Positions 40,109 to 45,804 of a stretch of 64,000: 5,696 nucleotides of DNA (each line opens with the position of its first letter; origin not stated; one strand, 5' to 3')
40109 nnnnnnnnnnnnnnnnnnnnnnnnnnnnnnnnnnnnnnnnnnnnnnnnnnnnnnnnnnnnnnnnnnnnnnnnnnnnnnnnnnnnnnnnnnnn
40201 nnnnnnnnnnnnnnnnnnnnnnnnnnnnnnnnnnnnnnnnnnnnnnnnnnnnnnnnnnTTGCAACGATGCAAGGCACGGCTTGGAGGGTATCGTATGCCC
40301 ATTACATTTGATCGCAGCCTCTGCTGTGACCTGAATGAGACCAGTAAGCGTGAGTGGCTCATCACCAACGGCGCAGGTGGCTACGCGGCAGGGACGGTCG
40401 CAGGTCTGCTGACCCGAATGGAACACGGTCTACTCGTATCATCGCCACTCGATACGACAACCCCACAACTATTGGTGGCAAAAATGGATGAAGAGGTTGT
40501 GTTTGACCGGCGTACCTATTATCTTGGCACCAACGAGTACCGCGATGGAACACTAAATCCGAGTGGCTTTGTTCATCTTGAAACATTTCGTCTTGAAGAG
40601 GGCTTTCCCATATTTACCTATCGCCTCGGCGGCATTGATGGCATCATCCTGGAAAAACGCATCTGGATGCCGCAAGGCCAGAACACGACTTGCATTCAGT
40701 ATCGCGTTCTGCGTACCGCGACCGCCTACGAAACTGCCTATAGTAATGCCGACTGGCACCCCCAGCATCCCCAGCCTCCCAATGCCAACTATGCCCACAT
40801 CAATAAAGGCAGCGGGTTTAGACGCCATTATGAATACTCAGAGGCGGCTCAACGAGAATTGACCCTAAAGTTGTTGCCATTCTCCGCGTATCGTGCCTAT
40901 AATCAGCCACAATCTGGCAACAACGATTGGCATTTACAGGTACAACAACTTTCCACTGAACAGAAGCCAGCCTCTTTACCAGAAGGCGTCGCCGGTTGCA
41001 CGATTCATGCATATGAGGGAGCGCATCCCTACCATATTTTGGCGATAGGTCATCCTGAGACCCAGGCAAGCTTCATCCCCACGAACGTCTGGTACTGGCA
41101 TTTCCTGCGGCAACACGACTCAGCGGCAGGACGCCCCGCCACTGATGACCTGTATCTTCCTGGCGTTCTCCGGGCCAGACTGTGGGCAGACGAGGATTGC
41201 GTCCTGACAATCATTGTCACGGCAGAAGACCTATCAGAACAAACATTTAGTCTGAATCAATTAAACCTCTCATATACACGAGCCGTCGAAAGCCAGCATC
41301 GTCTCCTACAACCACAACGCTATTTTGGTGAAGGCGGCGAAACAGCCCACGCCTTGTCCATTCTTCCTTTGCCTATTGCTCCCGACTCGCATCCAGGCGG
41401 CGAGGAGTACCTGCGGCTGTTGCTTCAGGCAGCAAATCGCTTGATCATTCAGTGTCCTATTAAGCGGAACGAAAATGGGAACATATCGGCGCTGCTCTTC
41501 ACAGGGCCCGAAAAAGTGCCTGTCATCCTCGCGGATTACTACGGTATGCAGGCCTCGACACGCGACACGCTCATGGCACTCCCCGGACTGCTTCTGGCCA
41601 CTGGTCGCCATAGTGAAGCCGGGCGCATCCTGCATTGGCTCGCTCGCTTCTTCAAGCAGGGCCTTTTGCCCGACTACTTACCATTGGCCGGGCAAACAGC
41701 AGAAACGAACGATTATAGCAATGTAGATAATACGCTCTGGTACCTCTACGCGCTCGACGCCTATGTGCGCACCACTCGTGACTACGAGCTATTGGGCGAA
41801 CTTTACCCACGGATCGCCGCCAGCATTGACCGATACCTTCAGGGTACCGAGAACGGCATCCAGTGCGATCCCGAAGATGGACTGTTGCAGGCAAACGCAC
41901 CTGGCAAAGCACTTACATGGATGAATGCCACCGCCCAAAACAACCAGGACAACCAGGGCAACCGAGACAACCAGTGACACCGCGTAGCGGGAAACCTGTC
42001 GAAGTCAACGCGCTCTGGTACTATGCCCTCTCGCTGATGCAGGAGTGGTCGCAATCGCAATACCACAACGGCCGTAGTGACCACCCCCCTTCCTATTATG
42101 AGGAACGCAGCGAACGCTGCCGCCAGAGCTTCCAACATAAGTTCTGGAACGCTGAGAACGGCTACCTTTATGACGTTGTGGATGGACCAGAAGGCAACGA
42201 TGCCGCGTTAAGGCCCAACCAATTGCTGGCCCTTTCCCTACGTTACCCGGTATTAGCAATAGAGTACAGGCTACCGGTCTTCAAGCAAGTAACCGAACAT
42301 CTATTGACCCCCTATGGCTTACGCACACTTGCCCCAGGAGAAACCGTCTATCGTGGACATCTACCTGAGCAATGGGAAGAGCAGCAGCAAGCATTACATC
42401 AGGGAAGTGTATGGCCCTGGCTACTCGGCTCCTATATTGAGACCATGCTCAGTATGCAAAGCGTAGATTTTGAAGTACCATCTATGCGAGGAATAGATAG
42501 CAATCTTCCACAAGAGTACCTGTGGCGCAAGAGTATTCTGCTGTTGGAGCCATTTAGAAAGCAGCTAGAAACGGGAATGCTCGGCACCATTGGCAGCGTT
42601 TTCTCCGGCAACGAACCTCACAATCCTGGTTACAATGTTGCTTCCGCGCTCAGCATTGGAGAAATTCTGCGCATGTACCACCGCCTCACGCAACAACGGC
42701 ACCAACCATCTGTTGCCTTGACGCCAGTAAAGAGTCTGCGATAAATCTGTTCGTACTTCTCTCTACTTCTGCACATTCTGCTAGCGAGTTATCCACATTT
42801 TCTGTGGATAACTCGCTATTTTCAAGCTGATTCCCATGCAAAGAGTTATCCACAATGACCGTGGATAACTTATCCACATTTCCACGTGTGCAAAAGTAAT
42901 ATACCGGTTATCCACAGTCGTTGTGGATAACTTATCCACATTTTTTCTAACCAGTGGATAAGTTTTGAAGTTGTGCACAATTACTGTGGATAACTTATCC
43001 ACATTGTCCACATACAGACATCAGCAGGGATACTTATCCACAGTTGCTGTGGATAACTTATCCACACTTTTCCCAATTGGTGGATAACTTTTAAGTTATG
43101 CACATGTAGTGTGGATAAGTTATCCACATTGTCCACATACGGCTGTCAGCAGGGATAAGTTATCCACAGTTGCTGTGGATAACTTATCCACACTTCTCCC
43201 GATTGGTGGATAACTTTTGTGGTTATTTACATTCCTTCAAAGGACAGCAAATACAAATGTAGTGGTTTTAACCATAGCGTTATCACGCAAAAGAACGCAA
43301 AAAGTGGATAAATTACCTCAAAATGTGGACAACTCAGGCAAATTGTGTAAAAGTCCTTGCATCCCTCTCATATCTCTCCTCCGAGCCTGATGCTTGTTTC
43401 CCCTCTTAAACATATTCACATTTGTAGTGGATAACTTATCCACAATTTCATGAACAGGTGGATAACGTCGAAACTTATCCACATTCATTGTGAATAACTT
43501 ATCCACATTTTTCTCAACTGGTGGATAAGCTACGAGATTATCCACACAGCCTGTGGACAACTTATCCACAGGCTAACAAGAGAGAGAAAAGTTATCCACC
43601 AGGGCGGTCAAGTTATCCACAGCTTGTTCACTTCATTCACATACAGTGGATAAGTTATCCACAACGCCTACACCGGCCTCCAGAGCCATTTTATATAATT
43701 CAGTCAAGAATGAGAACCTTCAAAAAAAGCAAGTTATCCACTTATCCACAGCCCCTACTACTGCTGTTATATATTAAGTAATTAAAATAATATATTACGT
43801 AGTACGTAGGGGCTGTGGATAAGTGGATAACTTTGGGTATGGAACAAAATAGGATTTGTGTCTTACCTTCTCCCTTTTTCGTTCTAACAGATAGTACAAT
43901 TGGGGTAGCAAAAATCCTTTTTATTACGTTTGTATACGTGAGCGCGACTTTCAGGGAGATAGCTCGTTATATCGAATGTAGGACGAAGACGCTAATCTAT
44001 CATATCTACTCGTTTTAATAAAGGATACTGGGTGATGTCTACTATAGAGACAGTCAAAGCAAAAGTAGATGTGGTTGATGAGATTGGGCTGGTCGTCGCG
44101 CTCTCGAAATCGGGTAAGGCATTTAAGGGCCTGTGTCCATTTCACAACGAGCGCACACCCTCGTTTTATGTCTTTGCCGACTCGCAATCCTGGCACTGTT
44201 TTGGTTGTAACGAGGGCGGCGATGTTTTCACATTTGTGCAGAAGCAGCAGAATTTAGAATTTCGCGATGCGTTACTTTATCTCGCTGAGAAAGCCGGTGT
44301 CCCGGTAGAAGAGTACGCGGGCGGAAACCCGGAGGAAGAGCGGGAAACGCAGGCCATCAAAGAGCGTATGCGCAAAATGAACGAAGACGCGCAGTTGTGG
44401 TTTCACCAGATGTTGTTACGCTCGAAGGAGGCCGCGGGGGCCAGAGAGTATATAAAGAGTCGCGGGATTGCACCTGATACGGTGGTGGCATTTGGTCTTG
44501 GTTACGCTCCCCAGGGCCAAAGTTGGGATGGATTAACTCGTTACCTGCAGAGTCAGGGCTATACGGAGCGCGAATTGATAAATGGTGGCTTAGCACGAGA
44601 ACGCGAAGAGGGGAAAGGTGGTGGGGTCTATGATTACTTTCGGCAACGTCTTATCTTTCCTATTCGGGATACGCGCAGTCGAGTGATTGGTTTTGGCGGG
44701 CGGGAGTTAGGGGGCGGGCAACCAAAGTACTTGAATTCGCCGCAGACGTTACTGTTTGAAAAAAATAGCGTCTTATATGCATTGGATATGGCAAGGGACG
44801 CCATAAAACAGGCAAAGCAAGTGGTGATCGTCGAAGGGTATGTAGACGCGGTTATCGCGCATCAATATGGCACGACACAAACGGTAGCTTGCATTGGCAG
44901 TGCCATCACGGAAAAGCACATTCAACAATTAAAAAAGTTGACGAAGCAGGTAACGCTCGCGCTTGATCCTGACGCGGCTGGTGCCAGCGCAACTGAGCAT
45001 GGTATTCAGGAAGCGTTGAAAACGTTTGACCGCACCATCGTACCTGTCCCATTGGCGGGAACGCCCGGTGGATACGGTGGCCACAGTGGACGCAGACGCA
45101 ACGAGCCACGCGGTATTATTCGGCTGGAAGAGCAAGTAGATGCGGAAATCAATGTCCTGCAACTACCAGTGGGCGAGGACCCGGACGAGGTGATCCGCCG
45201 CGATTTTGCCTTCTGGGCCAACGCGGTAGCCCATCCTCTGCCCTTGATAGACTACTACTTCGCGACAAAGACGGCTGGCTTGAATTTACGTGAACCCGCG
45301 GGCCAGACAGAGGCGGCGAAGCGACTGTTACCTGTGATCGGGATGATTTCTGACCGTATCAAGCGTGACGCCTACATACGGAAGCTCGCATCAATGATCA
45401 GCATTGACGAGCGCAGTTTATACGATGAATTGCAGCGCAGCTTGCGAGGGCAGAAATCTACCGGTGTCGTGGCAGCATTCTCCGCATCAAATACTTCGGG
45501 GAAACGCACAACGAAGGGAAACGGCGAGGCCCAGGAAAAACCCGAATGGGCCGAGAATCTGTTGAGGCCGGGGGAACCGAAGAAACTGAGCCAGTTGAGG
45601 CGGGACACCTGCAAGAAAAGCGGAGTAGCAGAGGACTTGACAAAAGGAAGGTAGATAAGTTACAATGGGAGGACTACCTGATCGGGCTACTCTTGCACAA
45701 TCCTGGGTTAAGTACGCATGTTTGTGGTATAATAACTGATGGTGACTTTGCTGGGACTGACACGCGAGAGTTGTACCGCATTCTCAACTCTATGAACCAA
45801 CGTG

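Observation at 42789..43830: Exceptionally dense DnaA-box array with an AT-rich core upstream of dnaG: candidate oriC (or DnaA sink) not linked to dnaA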

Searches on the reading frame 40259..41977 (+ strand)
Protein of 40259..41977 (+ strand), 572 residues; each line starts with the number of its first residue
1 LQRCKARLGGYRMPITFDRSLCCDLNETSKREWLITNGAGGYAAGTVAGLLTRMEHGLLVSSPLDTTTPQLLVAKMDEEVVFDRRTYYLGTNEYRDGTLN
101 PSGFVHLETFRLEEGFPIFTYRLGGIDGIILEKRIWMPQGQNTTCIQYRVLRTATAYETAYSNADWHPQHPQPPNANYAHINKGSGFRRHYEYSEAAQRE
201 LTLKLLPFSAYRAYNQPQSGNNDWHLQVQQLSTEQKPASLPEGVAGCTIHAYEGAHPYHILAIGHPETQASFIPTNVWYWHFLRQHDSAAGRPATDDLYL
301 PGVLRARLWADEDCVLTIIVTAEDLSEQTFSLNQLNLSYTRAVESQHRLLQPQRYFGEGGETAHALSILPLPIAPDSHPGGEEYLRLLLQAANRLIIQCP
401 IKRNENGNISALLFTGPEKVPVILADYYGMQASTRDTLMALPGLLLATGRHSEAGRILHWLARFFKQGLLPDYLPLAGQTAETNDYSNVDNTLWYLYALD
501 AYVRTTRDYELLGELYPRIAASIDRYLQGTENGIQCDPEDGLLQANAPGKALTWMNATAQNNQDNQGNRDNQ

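Call 9: search_protein_families(library=pfam, proteins=[window:40259-41977:+])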
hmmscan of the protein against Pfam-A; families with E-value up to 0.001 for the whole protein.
window:40259-41977:+ (572 aa): 2 families
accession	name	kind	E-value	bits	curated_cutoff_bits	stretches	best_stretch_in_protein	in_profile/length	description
PF12439.13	GDE_N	-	7.9e-55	186.1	27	2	31-153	1-118/219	Glycogen debranching enzyme N terminal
PF06202.20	GDE_C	-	6.3e-28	98.2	21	1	418-561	13-152/367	Amylo-alpha-1,6-glucosidase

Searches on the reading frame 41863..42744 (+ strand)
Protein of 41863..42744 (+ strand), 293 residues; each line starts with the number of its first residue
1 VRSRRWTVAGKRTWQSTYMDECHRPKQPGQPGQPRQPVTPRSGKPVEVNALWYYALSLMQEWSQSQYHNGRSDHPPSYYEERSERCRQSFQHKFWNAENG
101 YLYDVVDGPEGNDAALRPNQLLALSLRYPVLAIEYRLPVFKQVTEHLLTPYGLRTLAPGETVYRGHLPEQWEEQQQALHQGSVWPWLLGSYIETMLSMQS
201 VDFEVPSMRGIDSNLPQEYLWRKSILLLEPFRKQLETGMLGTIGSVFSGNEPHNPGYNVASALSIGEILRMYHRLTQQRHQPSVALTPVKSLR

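Call 9: search_protein_families(library=pfam, proteins=[window:41863-42744:+])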
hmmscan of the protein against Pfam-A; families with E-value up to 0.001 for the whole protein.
window:41863-42744:+ (293 aa): 1 family
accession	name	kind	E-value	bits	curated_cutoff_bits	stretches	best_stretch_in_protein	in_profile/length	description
PF06202.20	GDE_C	-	5.6e-52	177.3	21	1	7-270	134-367/367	Amylo-alpha-1,6-glucosidase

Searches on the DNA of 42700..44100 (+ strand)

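Call 64: search_dna_similar(query=window:42780-43840:+, collection=plasmids, mode=distant, max_rows=15)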
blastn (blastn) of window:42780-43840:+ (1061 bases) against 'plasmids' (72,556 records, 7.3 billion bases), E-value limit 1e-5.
No match.

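Call 69: search_rna_families(source=window, start=42700, end=44100, threshold=evalue, max_evalue=1)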
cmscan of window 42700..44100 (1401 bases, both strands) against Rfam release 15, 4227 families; matches with E-value up to 1: 32.
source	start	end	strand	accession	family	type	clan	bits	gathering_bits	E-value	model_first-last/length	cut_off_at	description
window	43734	43828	-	RF04230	mir-9261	Gene; miRNA;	-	39.5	86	2.8e-06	1-92/92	no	mir-9261 microRNA precursor family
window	42829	43073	-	RF00885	MIR821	Gene; miRNA;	-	38.5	249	3.7e-05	1-275/275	no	MIR821 microRNA precursor family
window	43730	43835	+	RF03933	MIR6445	Gene; miRNA;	-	36.9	100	2e-05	1-117/117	no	MIR6445 microRNA precursor family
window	43735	43829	+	RF04096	mir-4433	Gene; miRNA;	-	35.5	77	5.6e-05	1-83/83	no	mir-4433 microRNA precursor family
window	43735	43829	-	RF04096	mir-4433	Gene; miRNA;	-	34.7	77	9.4e-05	1-83/83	no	mir-4433 microRNA precursor family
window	42829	42947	+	RF00885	MIR821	Gene; miRNA;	-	34.5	249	0.00028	1-275/275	no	MIR821 microRNA precursor family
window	43730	43834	-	RF04170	MIR7723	Gene; miRNA;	-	33.8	200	0.00013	1-235/235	no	MIR7723 microRNA precursor family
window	43737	43827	+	RF04204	mir-3473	Gene; miRNA;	-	33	71.8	0.00011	1-78/78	no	mir-3473 microRNA precursor family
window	43733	43830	+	RF03645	mir-9080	Gene; miRNA;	-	32.9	100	7.4e-05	1-108/108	no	mir-9080 microRNA precursor family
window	43737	43827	-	RF04204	mir-3473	Gene; miRNA;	-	32.1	71.8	0.0002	1-78/78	no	mir-3473 microRNA precursor family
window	43732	43832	+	RF01005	MIR530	Gene; miRNA;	-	31.5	85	0.0012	1-172/172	no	MIR530 microRNA precursor family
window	43733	43831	+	RF01925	MIR1428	Gene; miRNA;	-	31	79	0.0024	1-110/110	no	MIR1428 microRNA precursor family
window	43042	43139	+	RF03692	MIR827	Gene; miRNA;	CL00143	30.9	65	0.0019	1-125/125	no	MIR827 microRNA precursor family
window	43734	43831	-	RF03645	mir-9080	Gene; miRNA;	-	29.2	100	0.00089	1-108/108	no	mir-9080 microRNA precursor family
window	43732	43832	-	RF01005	MIR530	Gene; miRNA;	-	27.2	85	0.013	1-172/172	no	MIR530 microRNA precursor family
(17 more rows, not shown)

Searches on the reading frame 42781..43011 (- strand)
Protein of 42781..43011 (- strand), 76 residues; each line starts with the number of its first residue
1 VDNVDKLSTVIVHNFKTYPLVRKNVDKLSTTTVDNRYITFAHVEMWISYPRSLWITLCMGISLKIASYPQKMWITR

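Call 65: search_protein_families(library=pfam, proteins=[window:42781-43011:-], max_evalue=0.01)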
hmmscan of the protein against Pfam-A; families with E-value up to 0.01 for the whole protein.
window:42781-43011:- (76 aa): 0 families

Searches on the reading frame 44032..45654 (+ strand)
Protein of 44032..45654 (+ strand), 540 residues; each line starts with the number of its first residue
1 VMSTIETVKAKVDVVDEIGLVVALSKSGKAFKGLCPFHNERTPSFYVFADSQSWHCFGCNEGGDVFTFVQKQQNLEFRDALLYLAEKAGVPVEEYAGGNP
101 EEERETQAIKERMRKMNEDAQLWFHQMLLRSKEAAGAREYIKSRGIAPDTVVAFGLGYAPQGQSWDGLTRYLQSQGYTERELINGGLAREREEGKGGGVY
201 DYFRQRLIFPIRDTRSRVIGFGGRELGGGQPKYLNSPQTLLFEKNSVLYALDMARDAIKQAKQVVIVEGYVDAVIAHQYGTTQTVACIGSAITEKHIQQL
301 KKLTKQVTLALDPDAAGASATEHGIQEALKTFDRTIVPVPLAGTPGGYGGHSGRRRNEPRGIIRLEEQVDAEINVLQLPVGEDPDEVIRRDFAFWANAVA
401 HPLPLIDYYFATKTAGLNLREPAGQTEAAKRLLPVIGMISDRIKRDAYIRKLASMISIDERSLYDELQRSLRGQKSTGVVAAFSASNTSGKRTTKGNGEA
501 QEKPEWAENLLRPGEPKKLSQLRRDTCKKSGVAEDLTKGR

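Call 9: search_protein_families(library=pfam, proteins=[window:44032-45654:+])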
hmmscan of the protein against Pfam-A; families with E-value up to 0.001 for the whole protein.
window:44032-45654:+ (540 aa): 7 families
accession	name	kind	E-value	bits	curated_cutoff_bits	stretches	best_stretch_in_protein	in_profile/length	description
PF08275.17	DNAG_N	-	1.1e-37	129.4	26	1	124-254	1-127/128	DNA primase catalytic core, N-terminal domain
PF01807.25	Zn_ribbon_DnaG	-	1.9e-30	105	24.9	1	3-93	4-94/98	CHC2 zinc finger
PF13155.12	Toprim_2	-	1.3e-14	54.8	22.1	1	265-340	1-79/88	Toprim-like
PF13662.12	Toprim_4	-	7.6e-13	48.9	25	1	263-329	2-75/85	Toprim domain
PF10410.14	DnaB_bind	-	2.5e-12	47.3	20.6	1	406-460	1-55/56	DnaB-helicase binding domain of primase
PF01751.28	Toprim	-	8.4e-11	42.3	23.1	1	264-328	2-80/96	Toprim domain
PF13362.12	Toprim_3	-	3.7e-05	24.5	27.2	1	264-341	2-79/95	Toprim domain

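Call 10: find_related_loci(query=window:44032-45654:+, collection=genome_contigs, flank=10000)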
Query window:44032-45654:+ (540 aa) in genome_contigs; peptide patterns used: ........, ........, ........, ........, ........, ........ (x = any residue, [..] = any of these).
371 stretches matched a pattern; 234 encode a relative of the query (tblastn E <= 1e-3); the best 80 are kept; 80 distinct loci.
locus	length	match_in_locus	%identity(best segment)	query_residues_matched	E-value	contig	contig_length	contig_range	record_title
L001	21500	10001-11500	77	3-496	0e+0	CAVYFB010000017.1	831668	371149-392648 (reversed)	MAG: uncultured Chloroflexia bacterium isolate MFD00991.bin.2.51 genome assembly, contig: contig_42872, whole genome sho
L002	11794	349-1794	79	1-485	0e+0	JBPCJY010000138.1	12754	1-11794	MAG: Ktedonobacteraceae bacterium isolate TH_ant_mag_38 S1Ck127_2709066_flag_1_multi_28.0000_len_12754, whole genome sho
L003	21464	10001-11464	78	1-485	0e+0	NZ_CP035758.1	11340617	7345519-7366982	Ktedonosporobacter rubrisoli strain SCAWS-G2 chromosome, complete genome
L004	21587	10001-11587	72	1-510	0e+0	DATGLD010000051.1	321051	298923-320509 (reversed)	MAG TPA_asm: Ktedonobacteraceae bacterium isolate SMAG_U9877 k141_285367, whole genome shotgun sequence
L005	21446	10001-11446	76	1-485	0e+0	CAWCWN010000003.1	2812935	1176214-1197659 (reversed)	MAG: uncultured Chloroflexia bacterium isolate MFD05377.bin.2.163 genome assembly, contig: contig_36185, whole genome sh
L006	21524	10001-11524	73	1-509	0e+0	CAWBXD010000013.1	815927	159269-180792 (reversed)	MAG: uncultured Chloroflexia bacterium isolate MFD04580.bin.2.113 genome assembly, contig: contig_9439, whole genome sho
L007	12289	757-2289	75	1-505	0e+0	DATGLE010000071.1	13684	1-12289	MAG TPA_asm: Ktedonobacteraceae bacterium isolate SMAG_U9878 k141_500155, whole genome shotgun sequence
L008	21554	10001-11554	75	1-506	0e+0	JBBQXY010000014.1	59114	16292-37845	MAG: Ktedonobacterales bacterium isolate Co_metawrap_2139 Cmw_2139_k141_11486631_length_59114_cov_9.9994, whole genome s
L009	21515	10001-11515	74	1-501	0e+0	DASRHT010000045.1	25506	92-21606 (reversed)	MAG TPA_asm: Ktedonobacteraceae bacterium isolate SMAG_U10091 k141_366655, whole genome shotgun sequence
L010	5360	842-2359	71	1-510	0e+0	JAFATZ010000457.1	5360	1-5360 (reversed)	MAG: Ktedonobacteraceae bacterium isolate CP_BM_ER_R9_25 BM_ER_R9_k147_2580587, whole genome shotgun sequence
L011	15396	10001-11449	76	1-485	0e+0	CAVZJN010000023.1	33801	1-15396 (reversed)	MAG: uncultured Chloroflexia bacterium isolate MFD00991.bin.3.206 genome assembly, contig: contig_37436, whole genome sh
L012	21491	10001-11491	75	1-492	0e+0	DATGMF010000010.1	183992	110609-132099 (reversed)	MAG TPA_asm: Ktedonosporobacter sp. isolate SMAG_U9905 k141_322511, whole genome shotgun sequence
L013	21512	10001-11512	73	1-506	0e+0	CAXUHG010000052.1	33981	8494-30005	MAG TPA_asm: uncultured Ktedonobacteraceae bacterium isolate public_SRR14722086_metawrap_bin.6 genome assembly, contig:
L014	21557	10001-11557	71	1-518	0e+0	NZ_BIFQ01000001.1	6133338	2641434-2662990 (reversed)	Dictyobacter aurantiacus strain S27 sequence1, whole genome shotgun sequence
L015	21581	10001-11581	71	1-521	0e+0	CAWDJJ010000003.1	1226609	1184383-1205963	MAG: uncultured Chloroflexia bacterium isolate MFD06435.bin.2.24 genome assembly, contig: contig_48488, whole genome sho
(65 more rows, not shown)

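Call 24: find_encoding_contigs(protein=window:44035-45654:+, flank=10000, max_places=6)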
Protein window:44035-45654:+ (539 aa): no gene with exactly this product is on record in the collection.
